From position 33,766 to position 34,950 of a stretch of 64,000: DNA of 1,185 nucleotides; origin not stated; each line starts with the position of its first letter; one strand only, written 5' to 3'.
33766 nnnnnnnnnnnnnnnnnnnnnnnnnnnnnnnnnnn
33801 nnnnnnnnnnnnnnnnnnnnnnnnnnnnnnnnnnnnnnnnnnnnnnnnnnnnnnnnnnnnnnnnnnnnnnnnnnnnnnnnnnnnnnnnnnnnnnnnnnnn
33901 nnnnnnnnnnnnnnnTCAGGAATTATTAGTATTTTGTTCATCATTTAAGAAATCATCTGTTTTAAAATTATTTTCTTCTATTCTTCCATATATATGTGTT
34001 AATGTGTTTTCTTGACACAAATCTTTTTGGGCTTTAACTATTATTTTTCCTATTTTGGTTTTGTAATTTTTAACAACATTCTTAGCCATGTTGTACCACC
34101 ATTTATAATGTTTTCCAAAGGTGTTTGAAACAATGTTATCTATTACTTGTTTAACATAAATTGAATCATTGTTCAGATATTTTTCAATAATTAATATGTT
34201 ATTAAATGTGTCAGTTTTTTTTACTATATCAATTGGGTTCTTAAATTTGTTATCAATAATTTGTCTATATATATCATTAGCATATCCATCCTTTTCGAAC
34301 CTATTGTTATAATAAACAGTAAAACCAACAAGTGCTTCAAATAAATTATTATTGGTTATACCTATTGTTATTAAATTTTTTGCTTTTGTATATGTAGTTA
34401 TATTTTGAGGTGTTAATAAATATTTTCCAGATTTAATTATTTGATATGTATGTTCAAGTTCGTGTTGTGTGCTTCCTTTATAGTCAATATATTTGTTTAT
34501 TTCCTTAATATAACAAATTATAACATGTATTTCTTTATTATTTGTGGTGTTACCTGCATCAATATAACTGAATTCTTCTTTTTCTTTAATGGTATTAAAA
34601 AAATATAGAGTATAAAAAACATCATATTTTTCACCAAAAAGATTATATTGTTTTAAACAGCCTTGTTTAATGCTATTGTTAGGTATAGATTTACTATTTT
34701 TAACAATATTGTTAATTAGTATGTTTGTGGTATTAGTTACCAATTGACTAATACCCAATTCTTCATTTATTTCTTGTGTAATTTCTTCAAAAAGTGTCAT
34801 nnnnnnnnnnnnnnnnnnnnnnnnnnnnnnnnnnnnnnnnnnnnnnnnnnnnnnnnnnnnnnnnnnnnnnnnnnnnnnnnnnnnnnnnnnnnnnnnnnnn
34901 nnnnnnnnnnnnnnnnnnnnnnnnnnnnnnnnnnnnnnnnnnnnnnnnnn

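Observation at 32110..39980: Three HExxH paralogs interleaved with metallophosphoesterases, DHFR-TS and ClpP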

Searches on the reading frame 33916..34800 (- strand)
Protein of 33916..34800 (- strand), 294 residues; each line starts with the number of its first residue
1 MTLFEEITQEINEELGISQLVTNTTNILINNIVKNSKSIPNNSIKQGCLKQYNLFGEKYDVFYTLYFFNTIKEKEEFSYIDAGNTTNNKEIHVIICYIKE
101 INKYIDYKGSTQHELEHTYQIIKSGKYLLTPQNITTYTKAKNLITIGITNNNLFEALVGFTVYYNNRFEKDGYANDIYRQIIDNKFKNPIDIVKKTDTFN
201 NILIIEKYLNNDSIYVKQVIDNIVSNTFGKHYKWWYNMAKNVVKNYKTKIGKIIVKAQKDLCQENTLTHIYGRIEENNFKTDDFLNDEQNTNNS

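Call 4: search_protein_families(library=pfam, proteins=[window:33916-34800:-], max_evalue=0.1)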
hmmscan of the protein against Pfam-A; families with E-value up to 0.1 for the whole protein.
window:33916-34800:- (294 aa): 1 family
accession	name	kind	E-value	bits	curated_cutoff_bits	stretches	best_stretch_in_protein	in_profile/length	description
PF18425.6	CspB_prodomain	-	0.078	13.4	25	1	69-123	13-67/89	Csp protease B prodomain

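Call 5: search_protein_families(library=phrogs, proteins=[window:33916-34800:-], max_evalue=0.01)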
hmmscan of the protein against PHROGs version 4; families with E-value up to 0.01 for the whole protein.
window:33916-34800:- (294 aa): 1 family
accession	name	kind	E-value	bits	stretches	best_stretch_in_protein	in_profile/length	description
phrog_22995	-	unknown function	0.0049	17.9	0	179-246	29-96/158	-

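Call 6: search_dna_similar(collection=phages, mode=protein, query=window:33916-34800:-, max_evalue=0.001, max_rows=40)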
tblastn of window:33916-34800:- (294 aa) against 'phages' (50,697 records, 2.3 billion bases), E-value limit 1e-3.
No match.

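Call 19: predict_structure(alignment_id=A2)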
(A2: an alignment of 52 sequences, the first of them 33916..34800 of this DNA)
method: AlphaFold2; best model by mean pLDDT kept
length: 294 residues; sequences in the alignment: 52
mean_pLDDT: 88.9   pTM: 0.83
mean pLDDT of the five models: 88.9, 88.5, 87.5, 87.4, 86.6
residues with pLDDT >= 90: 235; 70-90: 13; 50-70: 34; < 50: 12
segments of 3 or more residues with pLDDT < 50: 6-8, 265-271
pLDDT, mean of each block of 10 residues (from residue 1): 48 72 97 96 96 97 97 90 91 97 96 97 94 95 97 98 97 96 93 95 97 97 98 98 96 91 59 59 58 50
secondary structure, 60 per line:
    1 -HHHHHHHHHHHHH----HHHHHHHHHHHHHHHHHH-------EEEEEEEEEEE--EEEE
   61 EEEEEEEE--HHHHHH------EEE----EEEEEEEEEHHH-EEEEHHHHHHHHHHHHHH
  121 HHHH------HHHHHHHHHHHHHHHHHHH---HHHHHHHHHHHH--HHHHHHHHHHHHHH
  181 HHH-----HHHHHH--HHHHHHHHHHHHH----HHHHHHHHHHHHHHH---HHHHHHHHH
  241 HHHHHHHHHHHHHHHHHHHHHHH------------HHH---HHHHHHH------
elements in order: H2-14 H19-36 E44-54 E57-68 H71-76 E83-85 E90-98 E103-106 H107-124 H131-149 H153-164 H167-183 H189-194 H197-209 H214-228 H232-263 H282-288

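Call 24: search_protein_families(library=pfam, alignment_id=A2, max_evalue=1)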
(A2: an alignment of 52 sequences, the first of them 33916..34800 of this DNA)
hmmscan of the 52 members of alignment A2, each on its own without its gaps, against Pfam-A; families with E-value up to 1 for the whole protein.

A. member 1, window:33916-34800:- (294 aa): 1 family
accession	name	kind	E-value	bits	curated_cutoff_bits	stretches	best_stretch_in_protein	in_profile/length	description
PF18425.6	CspB_prodomain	-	0.078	13.4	25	1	69-123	13-67/89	Csp protease B prodomain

B. families by the number of members that match (of 52 scanned): 60 families (the first 25 are shown)
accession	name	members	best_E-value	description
PF14891.12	Peptidase_M91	14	0.0076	Effector protein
PF25226.1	DUF7844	4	0.046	Domain of unknown function (DUF7844)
PF21264.3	DYNC2H1_AAA_dom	3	0.022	Cytoplasmic dynein 2 heavy chain 1, AAA+ ATPase domain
PF21162.3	ETFQO_UQ-bd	2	0.031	ETF-QO, ubiquinone-binding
PF16476.10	DUF5053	2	0.059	Domain of unknown function (DUF5053)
PF09674.15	DUF2400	2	0.14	Protein of unknown function (DUF2400)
PF20799.2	PIMT_C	1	0.0035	Protein-L-isoaspartyl O-methyltransferase, C-terminal domain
PF24799.1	Paxt-1_C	1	0.004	Partner of xrn-2 protein 1-like, C-terminal domain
PF21641.3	NarE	1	0.0069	NarE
PF17646.6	Zemlya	1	0.012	Closterovirus 1a polyprotein central region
PF06628.17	Catalase-rel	1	0.013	Catalase-related immune-responsive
PF05443.17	ROS_MUCR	1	0.017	ROS/MUCR transcriptional regulator protein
PF08997.15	UCR_6-4kD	1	0.018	Ubiquinol-cytochrome C reductase complex, 6.4kD protein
PF11058.13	Ral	1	0.021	Antirestriction protein Ral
PF24049.1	YOMG_N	1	0.025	YOMG N-terminal domain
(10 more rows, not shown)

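Call 29: fold_search(model_id=the predicted structure, library=pdb)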
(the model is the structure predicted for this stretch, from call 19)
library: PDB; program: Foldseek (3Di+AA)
matches with E <= 10: 208; with E <= 0.001: 0
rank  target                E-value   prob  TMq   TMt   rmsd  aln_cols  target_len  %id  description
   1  6wt9                  1.2e-01  0.16  0.18  0.18  16.0       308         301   11  Structure of STING-associated CdnE c-di-GMP synthase from Capnocytophaga granulosa (released 2020-09-09)
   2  6dfk_N                8.8e-01  0.03  0.12  0.15  23.9       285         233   15  Crystal structure of the 11S subunit of the Plasmodium falciparum proteasome, PA28 (released 2019-08-07)
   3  6dfk_F                1.0e+00  0.03  0.12  0.15  24.1       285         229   15  Crystal structure of the 11S subunit of the Plasmodium falciparum proteasome, PA28 (released 2019-08-07)
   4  6e6a_B                1.1e+00  0.15  0.19  0.29  14.4       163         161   10  Triclinic crystal form of IncA G144A point mutant (released 2019-07-10)
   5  5l24_B                1.1e+00  0.11  0.12  0.09  14.2       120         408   12  Structure of CNTnw N149L in the intermediate 2 state (released 2017-04-12)
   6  2rai_A                1.1e+00  0.09  0.12  0.10  29.1       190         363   10  The PX-BAR membrane remodeling unit of Sorting Nexin 9 (released 2007-12-11)
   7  8zfk_A                1.3e+00  0.07  0.13  0.10  20.8       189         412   10  Caenorhabditis elegans ACR-23 in betaine and monepantel bound state (released 2024-07-31)
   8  8s2f_AAA              1.4e+00  0.05  0.12  0.18  25.4       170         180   14  Crystal structure of Borrelia burgdorferi paralogous family 12 outer surface protein BBH37 (released 2025-03-05)
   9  6dfk_A                1.5e+00  0.07  0.13  0.16  18.3       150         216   12  Crystal structure of the 11S subunit of the Plasmodium falciparum proteasome, PA28 (released 2019-08-07)
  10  4u5a_B                1.6e+00  0.06  0.14  0.20  15.9       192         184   10  Sporozoite Protein for Cell Traversal (released 2014-12-24)
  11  8e0m_E                1.7e+00  0.14  0.17  0.26   8.0       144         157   10  Homotrimeric variant of tcTRP9, BGL15 (released 2023-04-12)
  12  4yvo                  1.7e+00  0.08  0.13  0.28  16.5       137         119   18  Crystal Structure of the TPR Domain of Arabidopsis FLU (FLU-TPR) (released 2015-06-10)
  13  8e0l_C                1.7e+00  0.07  0.15  0.21  15.9       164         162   11  Homotrimeric variant of tcTRP9, BGL06 (released 2023-04-12)
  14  2elb                  1.7e+00  0.06  0.14  0.12  24.5       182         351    8  Crystal Structure of the BAR-PH domain of human APPL1 (released 2007-05-29)
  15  6iv2_C                1.7e+00  0.04  0.11  0.12  22.9       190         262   12  Crystal structure of a bacterial Bestrophin homolog from Klebsiella pneumoniae with a mutation Y211A (released 2019-11-13)
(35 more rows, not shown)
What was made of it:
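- On Zincin / gluzincin metallopeptidase superfamily: Foldseek against the PDB gave best E 0.12 (call 29).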

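Call 31: search_solved_structures(query=A2, max_evalue=10, show_alignments=3)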
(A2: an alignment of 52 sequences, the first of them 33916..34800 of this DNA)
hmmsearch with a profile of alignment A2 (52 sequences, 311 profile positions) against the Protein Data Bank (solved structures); distinct sequences matched with E-value up to 10: 2.
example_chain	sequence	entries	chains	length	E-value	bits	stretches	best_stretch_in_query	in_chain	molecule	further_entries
5zvm_A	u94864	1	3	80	0.24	14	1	214-292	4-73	Spike glycoprotein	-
8d06_A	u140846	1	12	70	0.26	14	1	222-279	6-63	HALC3_104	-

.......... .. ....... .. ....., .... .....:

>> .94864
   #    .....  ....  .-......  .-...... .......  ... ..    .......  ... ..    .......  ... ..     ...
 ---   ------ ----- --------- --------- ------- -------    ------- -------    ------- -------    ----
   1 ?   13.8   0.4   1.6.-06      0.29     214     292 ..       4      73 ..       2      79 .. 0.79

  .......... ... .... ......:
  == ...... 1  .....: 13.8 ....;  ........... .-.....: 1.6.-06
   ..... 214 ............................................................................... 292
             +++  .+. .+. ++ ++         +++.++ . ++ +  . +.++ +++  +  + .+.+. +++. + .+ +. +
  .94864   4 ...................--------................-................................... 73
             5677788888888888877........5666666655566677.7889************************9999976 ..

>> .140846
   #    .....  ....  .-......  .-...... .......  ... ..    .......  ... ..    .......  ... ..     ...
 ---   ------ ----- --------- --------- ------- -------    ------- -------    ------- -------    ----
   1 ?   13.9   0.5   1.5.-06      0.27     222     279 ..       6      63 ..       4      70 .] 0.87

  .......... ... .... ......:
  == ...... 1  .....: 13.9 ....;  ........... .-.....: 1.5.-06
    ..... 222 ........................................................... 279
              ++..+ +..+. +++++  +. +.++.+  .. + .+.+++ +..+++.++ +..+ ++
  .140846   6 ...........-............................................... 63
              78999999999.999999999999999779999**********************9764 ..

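Call 33: search_protein_families(library=ncbifam, proteins=[window:33916-34800:-], max_evalue=0.1)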
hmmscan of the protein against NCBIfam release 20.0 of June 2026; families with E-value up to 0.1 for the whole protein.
window:33916-34800:- (294 aa): 1 family
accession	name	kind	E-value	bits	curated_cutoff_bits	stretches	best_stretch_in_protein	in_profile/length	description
TIGR02967.1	guan_deamin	equivalog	0.014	14.4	375.4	1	101-188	16-102/401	guanine deaminase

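Call 35: search_protein_representatives(alignment_id=A2)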
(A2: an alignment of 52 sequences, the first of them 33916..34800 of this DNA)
Query: 52 sequences, 311 profile positions. Proteins with E-value up to 0.001 (for the whole library): 1168; up to 1e-10: 587; up to 1e-30: 141. The best 150 are listed.
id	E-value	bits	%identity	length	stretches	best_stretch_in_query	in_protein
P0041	3.0e-94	332.4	-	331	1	1-308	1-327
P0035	4.2e-93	328.6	-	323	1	3-311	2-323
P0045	1.6e-92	326.8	-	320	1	1-295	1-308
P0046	1.5e-90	320.2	-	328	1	3-310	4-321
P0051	9.2e-88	311.1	-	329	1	3-311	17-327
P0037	9.8e-88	311.0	-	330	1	4-310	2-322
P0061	6.3e-86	305.1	-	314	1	3-302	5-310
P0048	3.3e-85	302.7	-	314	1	4-303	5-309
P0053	5.9e-84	298.6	-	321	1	2-306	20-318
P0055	4.9e-79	282.4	-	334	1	2-309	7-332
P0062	1.8e-77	277.3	-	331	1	3-297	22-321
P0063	1.7e-76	274.1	-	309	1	1-295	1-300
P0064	2.4e-76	273.6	-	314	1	5-303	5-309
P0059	4.9e-74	266.0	-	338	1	7-300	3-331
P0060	1.5e-71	257.9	-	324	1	2-309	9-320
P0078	6.9e-55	203.1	-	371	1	6-302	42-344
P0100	3.9e-46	174.4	-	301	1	9-298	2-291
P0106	3.9e-45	171.1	-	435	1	13-308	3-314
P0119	5.3e-43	164.1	-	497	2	8-297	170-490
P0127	1.4e-41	159.4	-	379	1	12-299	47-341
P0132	3.1e-41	158.3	-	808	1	15-303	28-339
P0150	7.2e-37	143.9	-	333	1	13-294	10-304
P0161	2.2e-35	139.0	-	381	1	5-288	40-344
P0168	9.9e-35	136.9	-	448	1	13-297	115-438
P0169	1.1e-34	136.8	-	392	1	15-298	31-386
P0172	1.7e-33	132.9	-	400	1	8-298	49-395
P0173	2.1e-33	132.6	-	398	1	4-300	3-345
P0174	3.8e-33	131.7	-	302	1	15-298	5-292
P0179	2.2e-31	125.9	-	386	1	5-309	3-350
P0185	1.0e-29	120.4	-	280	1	10-298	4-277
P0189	7.5e-29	117.6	-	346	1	9-295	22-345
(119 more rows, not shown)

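Call 36: search_protein_families(library=pfam, proteins=[P0132, P0119, P0106, P0168, P0172, P0173, P0169, P0179, P0161, P0127], max_evalue=0.01)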
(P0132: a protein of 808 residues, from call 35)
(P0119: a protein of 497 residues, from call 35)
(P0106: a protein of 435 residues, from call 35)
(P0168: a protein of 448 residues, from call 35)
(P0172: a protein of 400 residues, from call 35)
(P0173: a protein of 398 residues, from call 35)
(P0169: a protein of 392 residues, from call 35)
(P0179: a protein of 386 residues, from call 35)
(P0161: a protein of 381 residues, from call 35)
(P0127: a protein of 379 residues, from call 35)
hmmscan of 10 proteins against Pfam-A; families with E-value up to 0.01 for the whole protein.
P0132 (808 aa): 0 families

P0119 (497 aa): 0 families

P0106 (435 aa): 0 families

P0168 (448 aa): 4 families
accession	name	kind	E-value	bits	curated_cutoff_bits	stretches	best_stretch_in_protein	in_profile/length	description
PF00583.31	Acetyltransf_1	-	1.6e-07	32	20.7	1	34-83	53-105/116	Acetyltransferase (GNAT) family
PF14542.12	Acetyltransf_CG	-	3.5e-05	24.3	30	1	31-73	17-59/80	GCN5-related N-acetyl-transferase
PF13508.13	Acetyltransf_7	-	0.0023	18.7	27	1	36-94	26-82/84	Acetyltransferase (GNAT) domain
PF13673.13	Acetyltransf_10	-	0.0029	18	23.6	1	37-97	50-110/128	Acetyltransferase (GNAT) domain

P0172 (400 aa): 0 families

P0173 (398 aa): 0 families

P0169 (392 aa): 0 families

P0179 (386 aa): 0 families

P0161 (381 aa): 0 families

P0127 (379 aa): 0 families
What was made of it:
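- The only fusion found is with a GNAT domain (call 36).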

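Call 37: list_cluster_members(proteins=[P0132, P0119, P0106, P0168, P0189, P0185, P0174, P0150, P0100, P0078])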
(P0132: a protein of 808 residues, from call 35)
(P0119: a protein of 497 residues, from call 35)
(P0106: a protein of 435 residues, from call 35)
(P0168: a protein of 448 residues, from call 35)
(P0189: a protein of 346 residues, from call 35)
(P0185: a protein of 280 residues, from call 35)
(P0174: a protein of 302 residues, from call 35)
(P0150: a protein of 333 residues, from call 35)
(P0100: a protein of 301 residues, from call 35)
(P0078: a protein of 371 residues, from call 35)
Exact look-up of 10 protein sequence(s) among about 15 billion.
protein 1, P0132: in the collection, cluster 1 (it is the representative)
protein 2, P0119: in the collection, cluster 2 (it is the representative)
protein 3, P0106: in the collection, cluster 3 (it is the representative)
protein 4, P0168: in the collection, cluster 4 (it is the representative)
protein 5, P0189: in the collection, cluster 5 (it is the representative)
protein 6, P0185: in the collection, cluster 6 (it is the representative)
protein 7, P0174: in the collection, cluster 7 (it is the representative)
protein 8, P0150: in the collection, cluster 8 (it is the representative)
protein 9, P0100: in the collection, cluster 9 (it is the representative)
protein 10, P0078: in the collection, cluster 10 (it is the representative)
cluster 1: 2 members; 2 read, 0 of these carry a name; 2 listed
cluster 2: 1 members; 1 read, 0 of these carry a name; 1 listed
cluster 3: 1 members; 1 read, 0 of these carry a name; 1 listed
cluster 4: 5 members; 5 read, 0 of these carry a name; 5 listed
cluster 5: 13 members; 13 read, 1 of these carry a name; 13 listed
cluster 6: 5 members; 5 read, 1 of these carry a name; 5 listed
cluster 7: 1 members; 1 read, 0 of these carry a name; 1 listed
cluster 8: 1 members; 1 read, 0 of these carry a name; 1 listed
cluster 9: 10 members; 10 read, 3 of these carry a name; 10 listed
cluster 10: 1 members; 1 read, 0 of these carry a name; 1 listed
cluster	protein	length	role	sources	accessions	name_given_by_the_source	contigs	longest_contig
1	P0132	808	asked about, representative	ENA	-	-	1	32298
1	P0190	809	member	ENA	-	-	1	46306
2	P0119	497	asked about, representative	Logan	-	-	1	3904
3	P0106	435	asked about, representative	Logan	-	-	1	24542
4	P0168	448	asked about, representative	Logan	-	-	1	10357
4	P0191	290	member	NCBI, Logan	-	-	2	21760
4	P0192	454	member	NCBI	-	-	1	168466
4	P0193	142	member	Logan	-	-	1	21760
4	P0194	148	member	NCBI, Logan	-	-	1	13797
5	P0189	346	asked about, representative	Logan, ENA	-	-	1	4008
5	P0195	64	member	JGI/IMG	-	hypothetical protein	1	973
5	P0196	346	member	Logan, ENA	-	-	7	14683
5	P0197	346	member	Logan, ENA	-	-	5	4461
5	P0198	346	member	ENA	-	-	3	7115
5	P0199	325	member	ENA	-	-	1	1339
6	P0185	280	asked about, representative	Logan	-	-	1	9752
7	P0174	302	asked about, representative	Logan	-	-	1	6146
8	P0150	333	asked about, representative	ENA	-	-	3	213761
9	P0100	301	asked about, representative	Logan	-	-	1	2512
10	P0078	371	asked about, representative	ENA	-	-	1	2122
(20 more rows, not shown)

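Call 39: search_protein_families(library=phrogs, alignment_id=A3, max_evalue=0.001)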
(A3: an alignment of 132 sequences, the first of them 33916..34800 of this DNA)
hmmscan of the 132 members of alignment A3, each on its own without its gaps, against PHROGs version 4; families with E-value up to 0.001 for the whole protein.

A. member 1, window:33916-34800:- (294 aa): 0 families

B. families by the number of members that match (of 132 scanned): 2 families
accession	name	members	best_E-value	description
phrog_29422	-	1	0.00062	-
phrog_23975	-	1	0.00083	-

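Call 40: search_solved_structures(query=A3, max_evalue=10, show_alignments=3)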
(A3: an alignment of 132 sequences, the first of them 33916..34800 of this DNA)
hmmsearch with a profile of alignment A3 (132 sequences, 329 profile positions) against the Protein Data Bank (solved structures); distinct sequences matched with E-value up to 10: 5.
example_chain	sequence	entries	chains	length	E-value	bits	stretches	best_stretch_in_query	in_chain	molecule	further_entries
6vec_a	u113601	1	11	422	0.31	13.5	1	16-103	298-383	LCP1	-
3p52_A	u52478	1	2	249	0.36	13.2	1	27-91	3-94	NH(3)-dependent NAD(+) synthetase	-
5jig_A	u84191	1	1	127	0.49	12.8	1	107-146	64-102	Ubiquitin and WLM domain-containing metalloprotease SPCC1442.07c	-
3aix_B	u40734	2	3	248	0.58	12.6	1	33-123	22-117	DNA polymerase sliding clamp B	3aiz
8fjg_A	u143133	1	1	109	1.7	11.1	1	237-322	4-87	H12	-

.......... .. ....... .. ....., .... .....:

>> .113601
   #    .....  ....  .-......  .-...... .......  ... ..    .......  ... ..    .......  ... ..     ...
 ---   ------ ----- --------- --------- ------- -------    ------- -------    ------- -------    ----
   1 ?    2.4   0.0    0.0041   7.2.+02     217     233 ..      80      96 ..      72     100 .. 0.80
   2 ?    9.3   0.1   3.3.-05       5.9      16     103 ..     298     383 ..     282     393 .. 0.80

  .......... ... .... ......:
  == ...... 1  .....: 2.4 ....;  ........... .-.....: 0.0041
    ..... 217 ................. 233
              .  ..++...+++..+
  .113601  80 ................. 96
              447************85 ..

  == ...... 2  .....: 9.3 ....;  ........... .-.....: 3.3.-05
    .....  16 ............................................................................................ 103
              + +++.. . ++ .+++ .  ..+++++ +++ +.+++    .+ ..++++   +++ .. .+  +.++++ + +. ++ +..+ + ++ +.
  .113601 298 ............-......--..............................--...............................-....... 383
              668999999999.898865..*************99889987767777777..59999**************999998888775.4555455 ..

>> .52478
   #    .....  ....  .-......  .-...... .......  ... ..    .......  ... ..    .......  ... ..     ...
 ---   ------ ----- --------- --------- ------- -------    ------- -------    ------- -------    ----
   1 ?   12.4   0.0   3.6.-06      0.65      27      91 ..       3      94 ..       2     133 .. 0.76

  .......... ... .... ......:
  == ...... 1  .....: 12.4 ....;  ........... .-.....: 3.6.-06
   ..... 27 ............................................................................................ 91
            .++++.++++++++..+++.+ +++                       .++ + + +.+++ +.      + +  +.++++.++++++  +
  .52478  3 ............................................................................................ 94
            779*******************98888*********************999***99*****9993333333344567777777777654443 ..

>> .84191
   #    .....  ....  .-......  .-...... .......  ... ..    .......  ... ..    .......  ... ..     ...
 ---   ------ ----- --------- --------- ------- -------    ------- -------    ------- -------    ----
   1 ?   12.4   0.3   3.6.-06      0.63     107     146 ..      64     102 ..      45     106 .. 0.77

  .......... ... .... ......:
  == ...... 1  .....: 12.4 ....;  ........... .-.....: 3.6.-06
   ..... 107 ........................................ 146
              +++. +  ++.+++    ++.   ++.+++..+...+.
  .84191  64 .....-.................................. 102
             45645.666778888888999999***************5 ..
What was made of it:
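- PDB hmmsearch: the Wss1 WLM domain aligned on '...tlyHElnH' at E 0.49 (call 40).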

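Call 74: search_protein_families(library=padloc, alignment_id=A3, max_evalue=0.01)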
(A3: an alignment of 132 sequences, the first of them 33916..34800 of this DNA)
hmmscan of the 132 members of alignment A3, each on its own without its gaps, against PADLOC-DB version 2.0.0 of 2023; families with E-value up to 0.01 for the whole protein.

A. member 1, window:33916-34800:- (294 aa): 0 families

B. families by the number of members that match (of 132 scanned): 4 families
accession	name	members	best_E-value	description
PDLC05061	PDC-S65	2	0.00016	-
PDLC03026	MTase_I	1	3.3e-05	Type I methyltransferase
PDLC01866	CARF3--CARF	1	0.0024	-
PDLC00530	JetD1|JetD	1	0.0028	DUF2220; DUF3322; DUF2399 domain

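Call 75: search_protein_families(library=pfam, alignment_id=A3, max_evalue=1)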
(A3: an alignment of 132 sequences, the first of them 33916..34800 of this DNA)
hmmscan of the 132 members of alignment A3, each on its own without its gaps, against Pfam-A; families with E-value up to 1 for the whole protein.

A. member 1, window:33916-34800:- (294 aa): 1 family
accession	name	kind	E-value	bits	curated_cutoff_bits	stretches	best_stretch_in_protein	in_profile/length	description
PF18425.6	CspB_prodomain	-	0.078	13.4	25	1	69-123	13-67/89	Csp protease B prodomain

B. families by the number of members that match (of 132 scanned): 149 families (the first 25 are shown)
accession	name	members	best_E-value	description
PF14891.12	Peptidase_M91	27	0.00014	Effector protein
PF25226.1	DUF7844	4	0.1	Domain of unknown function (DUF7844)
PF10263.15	SprT-like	3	0.0063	SprT-like family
PF09768.15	Peptidase_M76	3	0.017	Peptidase M76 family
PF18659.6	CelTOS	2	0.0026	Cell-traversal protein for ookinetes and sporozoites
PF20573.4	DUF6782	2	0.0091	Putative metallopeptidase family (DUF6782)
PF16476.10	DUF5053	2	0.0097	Domain of unknown function (DUF5053)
PF06628.17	Catalase-rel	2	0.013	Catalase-related immune-responsive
PF18730.6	HEPN_Cthe2314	2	0.016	Cthe_2314-like HEPN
PF15000.11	TUSC2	2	0.017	Tumour suppressor candidate 2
PF09674.15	DUF2400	2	0.026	Protein of unknown function (DUF2400)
PF24082.1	SPEF2_C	2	0.046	SPEF2 C-terminal domain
PF12174.13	RST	2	0.16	RCD1-SRO-TAF4 (RST) plant domain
PF04450.18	BSP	1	0.001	Peptidase of plants and bacteria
PF18894.6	PhageMetallopep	1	0.0016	Putative phage metallopeptidase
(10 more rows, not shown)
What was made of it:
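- Closest known: Peptidase M91. Same: It is the commonest weak Pfam hit: 27 of 132 members, best E 1.4e-4, over the HExxH helix (call 75).
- Pfam: Peptidase_M91 in 27 of 132 members (best E 1.4e-4), plus SprT-like, M76, DUF6782, BSP, PhageMetallopep and DUF2268 (call 75).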
